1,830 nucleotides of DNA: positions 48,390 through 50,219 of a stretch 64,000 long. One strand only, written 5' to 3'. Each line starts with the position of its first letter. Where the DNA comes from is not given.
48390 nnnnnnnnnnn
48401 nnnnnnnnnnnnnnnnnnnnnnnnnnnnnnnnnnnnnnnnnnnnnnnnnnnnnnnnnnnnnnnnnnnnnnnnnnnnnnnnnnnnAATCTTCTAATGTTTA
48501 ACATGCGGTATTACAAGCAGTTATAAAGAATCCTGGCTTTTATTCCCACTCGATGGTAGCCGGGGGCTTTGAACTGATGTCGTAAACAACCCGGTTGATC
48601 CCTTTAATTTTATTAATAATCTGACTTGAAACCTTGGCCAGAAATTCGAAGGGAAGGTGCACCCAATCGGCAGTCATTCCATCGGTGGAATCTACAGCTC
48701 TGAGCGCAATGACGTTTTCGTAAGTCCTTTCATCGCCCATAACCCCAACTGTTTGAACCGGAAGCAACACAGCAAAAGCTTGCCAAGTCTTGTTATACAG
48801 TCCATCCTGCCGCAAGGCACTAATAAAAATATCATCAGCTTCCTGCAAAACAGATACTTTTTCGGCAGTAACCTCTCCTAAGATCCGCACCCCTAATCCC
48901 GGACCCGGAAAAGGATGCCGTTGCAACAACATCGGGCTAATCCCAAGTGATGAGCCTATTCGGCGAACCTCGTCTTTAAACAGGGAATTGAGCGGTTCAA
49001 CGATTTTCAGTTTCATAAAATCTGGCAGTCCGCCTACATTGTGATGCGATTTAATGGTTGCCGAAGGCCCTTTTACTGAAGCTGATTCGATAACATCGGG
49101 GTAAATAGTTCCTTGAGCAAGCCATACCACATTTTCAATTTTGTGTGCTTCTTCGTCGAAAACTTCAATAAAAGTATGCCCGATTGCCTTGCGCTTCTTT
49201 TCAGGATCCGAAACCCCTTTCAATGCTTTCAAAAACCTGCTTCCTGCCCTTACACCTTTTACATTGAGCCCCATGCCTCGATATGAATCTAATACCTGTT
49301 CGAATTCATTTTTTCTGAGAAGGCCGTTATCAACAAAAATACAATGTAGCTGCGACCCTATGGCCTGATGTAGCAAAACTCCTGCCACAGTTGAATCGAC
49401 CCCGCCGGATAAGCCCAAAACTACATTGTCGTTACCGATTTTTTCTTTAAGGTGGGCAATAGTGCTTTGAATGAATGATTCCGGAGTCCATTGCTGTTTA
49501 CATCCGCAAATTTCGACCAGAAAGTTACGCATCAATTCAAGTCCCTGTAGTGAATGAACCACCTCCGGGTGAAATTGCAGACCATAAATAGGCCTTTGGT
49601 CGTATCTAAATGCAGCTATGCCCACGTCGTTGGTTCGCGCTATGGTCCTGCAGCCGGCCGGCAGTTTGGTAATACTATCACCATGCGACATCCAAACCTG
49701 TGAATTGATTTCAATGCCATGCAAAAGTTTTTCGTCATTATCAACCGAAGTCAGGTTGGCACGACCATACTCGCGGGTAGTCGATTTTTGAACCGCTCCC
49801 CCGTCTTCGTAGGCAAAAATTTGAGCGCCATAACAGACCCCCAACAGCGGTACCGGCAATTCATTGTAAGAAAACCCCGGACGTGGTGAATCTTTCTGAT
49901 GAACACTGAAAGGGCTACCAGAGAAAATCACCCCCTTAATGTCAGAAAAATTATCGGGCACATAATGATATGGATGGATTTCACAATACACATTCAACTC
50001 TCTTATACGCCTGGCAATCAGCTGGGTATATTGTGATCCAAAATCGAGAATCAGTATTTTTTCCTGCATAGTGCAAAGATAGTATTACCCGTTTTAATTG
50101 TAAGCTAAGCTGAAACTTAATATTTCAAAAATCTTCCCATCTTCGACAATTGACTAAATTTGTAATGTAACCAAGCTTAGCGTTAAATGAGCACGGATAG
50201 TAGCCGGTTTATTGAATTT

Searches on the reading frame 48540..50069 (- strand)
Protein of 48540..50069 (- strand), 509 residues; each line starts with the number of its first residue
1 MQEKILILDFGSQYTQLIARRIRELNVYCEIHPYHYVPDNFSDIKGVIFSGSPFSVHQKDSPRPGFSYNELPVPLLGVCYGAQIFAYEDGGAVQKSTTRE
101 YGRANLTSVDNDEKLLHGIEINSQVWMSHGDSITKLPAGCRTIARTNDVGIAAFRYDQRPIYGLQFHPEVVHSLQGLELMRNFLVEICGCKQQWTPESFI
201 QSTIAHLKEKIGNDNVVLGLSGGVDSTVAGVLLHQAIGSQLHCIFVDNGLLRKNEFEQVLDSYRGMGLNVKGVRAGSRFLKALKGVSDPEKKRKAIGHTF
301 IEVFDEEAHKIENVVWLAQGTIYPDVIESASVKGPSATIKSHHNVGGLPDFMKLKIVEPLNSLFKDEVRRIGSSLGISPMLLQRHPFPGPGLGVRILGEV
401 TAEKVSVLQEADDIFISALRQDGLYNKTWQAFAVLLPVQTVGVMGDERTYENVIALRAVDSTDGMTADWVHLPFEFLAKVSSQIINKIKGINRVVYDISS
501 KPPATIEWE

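Call 21: search_protein_families(library=pfam, proteins=[window:48540-50069:-], max_evalue=0.0001)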
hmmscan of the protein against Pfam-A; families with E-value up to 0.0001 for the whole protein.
window:48540-50069:- (509 aa): 4 families
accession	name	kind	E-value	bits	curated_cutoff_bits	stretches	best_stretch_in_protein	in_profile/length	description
PF00958.27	GMP_synt_C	-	2.1e-44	149.9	27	1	419-508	3-92/92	GMP synthase C terminal domain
PF00117.34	GATase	-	2.1e-37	129.1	22.8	1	6-186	1-189/190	Glutamine amidotransferase class-I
PF02540.23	NAD_synthase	-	1.3e-08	34.7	21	1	207-242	12-47/242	NAD synthase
PF07722.19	Peptidase_C26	-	9.3e-08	32.5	20.5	1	72-169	105-219/219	Peptidase C26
